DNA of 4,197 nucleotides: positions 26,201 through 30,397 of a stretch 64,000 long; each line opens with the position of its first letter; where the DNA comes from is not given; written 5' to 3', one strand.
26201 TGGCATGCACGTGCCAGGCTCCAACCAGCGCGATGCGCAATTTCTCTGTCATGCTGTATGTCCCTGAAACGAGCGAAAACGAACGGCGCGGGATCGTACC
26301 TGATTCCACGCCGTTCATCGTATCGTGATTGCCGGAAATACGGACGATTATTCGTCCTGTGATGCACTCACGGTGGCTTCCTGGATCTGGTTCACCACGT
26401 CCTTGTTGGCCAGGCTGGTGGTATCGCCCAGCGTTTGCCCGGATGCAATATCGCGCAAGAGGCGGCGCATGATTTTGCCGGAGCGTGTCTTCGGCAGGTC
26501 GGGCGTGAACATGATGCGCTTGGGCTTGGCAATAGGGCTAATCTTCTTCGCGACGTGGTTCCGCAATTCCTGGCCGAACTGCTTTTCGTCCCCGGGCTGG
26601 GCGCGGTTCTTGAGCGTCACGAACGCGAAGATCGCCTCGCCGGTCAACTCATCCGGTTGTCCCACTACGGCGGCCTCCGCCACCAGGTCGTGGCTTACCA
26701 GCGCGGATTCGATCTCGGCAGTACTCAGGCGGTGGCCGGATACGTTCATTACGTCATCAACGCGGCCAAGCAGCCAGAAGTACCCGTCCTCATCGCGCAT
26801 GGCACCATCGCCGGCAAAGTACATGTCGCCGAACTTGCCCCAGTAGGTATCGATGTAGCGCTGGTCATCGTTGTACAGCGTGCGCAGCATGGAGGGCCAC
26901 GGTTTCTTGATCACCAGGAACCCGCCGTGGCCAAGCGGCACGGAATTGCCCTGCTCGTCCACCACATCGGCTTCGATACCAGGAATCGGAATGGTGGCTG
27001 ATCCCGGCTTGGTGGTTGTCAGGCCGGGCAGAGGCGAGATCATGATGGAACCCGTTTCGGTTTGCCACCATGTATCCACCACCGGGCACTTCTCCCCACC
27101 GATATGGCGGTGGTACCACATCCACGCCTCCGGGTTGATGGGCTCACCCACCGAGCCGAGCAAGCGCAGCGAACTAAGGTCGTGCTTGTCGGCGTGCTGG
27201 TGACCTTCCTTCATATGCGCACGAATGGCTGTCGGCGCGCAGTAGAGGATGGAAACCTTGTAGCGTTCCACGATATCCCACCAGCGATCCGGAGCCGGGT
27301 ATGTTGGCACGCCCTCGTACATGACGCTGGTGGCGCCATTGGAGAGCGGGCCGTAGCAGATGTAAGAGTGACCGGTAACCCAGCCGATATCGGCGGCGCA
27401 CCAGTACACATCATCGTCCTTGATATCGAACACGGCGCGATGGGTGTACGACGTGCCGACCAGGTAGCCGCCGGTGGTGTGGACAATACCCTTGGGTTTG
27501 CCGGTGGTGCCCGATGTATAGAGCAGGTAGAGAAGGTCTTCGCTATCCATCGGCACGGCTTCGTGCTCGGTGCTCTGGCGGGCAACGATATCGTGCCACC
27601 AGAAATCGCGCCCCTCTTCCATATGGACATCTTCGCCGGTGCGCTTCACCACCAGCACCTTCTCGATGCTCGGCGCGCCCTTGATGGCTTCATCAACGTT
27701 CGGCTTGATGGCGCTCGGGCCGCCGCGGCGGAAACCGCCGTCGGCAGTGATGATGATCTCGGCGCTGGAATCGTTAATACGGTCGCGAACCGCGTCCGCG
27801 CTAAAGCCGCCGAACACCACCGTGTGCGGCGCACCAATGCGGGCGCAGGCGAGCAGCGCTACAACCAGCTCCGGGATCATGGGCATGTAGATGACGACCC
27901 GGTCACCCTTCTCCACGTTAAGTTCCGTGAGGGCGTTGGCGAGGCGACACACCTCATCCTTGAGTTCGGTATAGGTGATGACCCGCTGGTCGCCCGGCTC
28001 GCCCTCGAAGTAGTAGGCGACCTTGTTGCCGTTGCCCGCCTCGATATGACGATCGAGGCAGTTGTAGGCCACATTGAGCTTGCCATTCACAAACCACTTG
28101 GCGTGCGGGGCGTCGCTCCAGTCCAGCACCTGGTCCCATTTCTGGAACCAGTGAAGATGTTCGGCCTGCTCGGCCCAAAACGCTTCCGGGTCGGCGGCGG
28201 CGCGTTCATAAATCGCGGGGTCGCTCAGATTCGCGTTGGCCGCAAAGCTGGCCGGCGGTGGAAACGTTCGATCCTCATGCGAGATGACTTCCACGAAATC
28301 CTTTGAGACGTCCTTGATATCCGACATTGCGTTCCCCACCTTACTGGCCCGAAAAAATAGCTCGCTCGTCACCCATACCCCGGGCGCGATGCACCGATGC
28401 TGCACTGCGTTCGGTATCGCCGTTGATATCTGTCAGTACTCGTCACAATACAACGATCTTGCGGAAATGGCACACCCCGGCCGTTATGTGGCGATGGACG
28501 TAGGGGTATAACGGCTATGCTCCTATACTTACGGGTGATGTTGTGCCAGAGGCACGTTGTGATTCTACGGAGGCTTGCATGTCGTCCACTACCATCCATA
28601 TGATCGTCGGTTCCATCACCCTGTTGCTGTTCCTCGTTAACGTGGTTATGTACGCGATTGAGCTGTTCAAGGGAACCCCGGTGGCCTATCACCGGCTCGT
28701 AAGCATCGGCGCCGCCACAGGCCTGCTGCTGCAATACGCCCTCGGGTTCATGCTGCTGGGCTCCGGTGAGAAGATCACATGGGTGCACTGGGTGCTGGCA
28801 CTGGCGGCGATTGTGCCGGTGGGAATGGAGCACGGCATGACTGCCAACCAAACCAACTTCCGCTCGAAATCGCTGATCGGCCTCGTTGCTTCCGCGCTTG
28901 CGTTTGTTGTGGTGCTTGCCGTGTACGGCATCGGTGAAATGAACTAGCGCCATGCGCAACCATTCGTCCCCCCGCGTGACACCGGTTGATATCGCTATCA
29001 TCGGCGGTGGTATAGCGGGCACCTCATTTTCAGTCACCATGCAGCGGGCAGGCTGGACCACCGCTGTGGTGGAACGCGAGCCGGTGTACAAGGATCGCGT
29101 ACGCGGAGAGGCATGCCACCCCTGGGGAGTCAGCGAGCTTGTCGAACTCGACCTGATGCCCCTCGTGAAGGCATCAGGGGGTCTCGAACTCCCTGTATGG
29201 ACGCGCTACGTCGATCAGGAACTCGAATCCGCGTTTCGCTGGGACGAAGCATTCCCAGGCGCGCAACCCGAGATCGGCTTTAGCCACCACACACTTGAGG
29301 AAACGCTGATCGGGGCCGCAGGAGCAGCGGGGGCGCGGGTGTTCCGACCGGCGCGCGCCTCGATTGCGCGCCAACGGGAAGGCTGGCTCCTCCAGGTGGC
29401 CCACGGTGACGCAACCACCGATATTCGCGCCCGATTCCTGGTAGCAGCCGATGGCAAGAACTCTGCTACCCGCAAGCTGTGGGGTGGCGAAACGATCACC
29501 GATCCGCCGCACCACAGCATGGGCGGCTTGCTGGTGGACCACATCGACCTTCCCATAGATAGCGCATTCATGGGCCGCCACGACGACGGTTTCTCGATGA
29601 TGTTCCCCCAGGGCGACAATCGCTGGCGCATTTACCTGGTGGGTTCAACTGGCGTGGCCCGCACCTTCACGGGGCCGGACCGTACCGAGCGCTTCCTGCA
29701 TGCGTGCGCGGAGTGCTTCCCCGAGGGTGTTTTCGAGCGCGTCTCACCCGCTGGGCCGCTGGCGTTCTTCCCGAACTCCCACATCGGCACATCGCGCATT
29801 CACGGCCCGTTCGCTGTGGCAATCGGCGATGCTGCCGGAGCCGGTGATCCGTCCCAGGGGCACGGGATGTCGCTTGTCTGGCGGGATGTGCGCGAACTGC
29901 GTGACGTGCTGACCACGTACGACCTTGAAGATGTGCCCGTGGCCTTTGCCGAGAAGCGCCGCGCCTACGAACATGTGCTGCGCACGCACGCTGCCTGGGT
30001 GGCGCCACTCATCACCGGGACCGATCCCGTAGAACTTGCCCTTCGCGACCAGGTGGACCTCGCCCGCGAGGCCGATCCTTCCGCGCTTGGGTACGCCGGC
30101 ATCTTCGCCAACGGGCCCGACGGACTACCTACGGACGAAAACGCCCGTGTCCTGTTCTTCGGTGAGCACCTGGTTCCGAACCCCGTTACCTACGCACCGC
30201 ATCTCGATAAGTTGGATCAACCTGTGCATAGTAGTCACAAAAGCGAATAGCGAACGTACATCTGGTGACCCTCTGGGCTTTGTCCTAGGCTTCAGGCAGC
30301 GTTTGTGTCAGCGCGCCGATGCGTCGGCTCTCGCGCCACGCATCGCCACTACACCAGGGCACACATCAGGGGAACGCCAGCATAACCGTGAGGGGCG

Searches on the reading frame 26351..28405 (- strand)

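Call 27: search_protein_families(library=pfam, proteins=[window:26351-28405:-], max_evalue=0.00001)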
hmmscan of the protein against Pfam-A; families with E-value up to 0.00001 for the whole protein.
window:26351-28405:- (685 aa): 3 families
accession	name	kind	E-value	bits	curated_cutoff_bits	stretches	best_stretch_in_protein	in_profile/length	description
PF00501.34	AMP-binding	-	2.1e-94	316.9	29.9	1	123-503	6-378/384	AMP-binding enzyme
PF13193.12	AMP-binding_C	-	1.3e-26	93.7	24.5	1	564-644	1-76/76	AMP-binding enzyme C-terminal domain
PF16177.11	ACAS_N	-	2.4e-25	88.5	27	1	64-116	3-55/55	Acetyl-coenzyme A synthetase N-terminus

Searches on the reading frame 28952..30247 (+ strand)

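Call 27: search_protein_families(library=pfam, proteins=[window:28952-30247:+], max_evalue=0.00001)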
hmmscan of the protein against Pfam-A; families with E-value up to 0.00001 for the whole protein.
window:28952-30247:+ (432 aa): 2 families
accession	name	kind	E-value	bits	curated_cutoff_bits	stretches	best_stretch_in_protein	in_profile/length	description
PF01494.25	FAD_binding_3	-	1.8e-15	57.5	22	1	12-317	2-315/349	FAD binding domain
PF01266.30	DAO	-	6.6e-10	39.5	27.9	0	13-44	1-32/353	FAD dependent oxidoreductase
